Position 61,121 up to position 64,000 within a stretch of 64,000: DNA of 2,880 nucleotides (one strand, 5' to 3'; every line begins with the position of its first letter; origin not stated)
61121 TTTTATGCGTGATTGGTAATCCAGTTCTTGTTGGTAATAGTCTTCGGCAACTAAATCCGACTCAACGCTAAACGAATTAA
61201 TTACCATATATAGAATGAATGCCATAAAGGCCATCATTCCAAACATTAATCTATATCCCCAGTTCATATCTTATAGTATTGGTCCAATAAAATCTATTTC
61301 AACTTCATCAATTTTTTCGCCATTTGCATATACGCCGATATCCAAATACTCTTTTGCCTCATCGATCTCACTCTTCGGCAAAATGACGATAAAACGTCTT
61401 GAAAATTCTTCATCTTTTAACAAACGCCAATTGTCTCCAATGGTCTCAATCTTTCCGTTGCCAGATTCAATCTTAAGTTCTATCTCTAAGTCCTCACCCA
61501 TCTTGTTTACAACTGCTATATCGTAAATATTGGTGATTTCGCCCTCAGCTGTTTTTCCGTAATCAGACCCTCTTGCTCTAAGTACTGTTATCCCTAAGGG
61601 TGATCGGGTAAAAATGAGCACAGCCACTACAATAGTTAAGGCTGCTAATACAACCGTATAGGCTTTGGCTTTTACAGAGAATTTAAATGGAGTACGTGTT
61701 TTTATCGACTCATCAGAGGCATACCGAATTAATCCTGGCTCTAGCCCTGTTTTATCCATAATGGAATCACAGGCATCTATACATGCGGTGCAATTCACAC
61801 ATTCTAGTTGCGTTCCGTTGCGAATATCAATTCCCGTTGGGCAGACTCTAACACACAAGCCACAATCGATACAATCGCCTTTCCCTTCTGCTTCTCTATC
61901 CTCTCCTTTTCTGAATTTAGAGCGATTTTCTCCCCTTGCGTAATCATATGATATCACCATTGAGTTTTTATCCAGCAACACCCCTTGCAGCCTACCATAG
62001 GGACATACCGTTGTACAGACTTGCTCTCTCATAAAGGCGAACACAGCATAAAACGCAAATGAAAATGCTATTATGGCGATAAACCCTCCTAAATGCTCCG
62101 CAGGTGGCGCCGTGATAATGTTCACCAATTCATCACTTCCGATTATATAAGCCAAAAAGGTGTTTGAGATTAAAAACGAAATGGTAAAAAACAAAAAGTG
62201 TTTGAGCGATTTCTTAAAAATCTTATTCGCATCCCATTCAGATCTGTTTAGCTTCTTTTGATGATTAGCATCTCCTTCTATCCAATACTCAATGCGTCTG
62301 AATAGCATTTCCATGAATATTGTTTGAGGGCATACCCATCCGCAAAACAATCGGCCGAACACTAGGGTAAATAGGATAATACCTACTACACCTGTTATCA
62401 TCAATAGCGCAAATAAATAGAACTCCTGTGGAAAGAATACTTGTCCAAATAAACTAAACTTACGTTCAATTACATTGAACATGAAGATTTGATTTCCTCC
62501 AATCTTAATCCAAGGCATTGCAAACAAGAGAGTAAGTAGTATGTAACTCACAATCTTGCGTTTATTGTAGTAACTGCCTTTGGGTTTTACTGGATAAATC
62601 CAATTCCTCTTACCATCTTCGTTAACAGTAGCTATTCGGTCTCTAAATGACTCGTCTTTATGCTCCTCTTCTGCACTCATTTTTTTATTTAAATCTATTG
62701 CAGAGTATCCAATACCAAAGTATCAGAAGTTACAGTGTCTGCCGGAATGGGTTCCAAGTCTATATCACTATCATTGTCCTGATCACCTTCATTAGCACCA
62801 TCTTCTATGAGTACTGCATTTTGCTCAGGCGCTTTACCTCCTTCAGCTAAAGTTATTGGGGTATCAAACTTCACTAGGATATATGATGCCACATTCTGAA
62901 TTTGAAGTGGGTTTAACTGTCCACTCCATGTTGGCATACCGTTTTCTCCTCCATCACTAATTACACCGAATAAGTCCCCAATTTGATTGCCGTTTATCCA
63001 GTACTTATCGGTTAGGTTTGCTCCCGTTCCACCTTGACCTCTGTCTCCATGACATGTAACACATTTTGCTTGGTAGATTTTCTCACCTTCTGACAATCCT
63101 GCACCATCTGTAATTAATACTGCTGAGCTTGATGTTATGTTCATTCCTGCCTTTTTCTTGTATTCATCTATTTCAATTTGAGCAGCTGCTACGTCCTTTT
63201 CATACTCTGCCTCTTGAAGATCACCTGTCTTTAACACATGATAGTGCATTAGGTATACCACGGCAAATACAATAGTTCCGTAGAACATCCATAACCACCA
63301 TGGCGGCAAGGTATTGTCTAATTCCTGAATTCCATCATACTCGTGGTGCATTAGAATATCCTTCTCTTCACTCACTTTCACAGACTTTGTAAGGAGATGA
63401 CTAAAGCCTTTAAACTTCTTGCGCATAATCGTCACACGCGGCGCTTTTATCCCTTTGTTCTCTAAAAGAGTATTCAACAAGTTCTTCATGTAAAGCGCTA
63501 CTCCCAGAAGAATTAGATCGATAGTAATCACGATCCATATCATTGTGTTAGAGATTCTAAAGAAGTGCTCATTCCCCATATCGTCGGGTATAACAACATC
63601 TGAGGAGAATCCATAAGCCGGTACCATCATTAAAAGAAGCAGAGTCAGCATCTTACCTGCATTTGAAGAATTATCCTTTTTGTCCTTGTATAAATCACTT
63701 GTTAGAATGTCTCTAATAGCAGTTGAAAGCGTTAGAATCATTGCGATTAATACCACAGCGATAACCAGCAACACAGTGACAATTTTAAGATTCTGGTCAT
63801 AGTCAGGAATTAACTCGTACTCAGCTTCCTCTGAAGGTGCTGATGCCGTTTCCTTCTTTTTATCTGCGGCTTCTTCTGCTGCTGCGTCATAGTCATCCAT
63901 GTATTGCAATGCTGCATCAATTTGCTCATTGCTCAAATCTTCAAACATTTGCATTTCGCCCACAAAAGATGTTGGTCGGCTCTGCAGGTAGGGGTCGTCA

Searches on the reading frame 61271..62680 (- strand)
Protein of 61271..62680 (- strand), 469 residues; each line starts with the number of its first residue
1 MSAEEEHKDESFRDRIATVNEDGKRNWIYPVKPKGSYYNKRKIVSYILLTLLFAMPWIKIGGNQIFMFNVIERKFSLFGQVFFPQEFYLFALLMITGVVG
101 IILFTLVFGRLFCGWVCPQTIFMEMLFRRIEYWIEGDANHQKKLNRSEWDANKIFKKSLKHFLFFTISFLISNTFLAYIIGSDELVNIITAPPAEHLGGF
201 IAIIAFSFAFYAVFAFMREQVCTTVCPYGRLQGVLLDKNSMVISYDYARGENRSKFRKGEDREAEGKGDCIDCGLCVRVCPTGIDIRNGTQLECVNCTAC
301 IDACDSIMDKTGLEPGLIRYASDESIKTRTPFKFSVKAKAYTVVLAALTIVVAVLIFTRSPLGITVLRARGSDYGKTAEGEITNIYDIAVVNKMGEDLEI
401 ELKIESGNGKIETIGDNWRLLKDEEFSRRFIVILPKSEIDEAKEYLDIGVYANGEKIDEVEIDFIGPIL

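Call 11: search_protein_families(library=pfam, proteins=[window:61271-62680:-], max_evalue=0.0001)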
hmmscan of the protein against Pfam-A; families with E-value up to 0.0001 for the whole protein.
window:61271-62680:- (469 aa): 10 families
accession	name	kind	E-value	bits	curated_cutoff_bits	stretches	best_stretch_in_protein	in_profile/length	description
PF13746.11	Fer4_18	-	2.2e-42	144.3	27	1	217-322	1-113/114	4Fe-4S dicluster domain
PF11614.14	FixG_C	-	1.8e-16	60.8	25.6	1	354-467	3-119/119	IG-like fold at C-terminal of FixG, putative oxidoreductase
PF12801.12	Fer4_5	-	2.4e-13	50.3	22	1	91-128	2-39/48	4Fe-4S binding domain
PF13237.11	Fer4_10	-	4.3e-09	36.6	25.5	1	221-281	14-53/53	4Fe-4S dicluster domain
PF13187.11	Fer4_9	-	5.9e-09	36.3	27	1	222-283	8-50/52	4Fe-4S dicluster domain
PF13534.11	Fer4_17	-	7.6e-09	36.4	22.2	1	221-285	7-61/61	4Fe-4S dicluster domain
PF13484.11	Fer4_16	-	1e-08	36.3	30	1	221-282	7-65/66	4Fe-4S double cluster binding domain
PF13183.11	Fer4_8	-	8.3e-08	33.1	27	1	221-284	10-68/68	4Fe-4S dicluster domain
PF12838.12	Fer4_7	-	1e-07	32.7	27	1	221-284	7-52/52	4Fe-4S dicluster domain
PF12837.12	Fer4_6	-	5.6e-05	23.3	25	0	270-283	9-22/24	4Fe-4S binding domain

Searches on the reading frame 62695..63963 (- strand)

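Call 11: search_protein_families(library=pfam, proteins=[window:62695-63963:-], max_evalue=0.0001)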
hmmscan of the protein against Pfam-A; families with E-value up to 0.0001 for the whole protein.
window:62695-63963:- (422 aa): 3 families
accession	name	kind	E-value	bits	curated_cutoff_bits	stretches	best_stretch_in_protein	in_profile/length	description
PF14715.11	FixP_N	-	1.5e-22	79.5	24.9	1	202-247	2-47/48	N-terminal domain of cytochrome oxidase-cbb3, FixP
PF13442.11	Cytochrome_CBB3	-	2.3e-14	53.9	27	1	290-362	3-68/68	Cytochrome C oxidase, cbb3-type, subunit III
PF00034.26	Cytochrom_C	-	1.9e-06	29.5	21.3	1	291-363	2-87/90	Cytochrome c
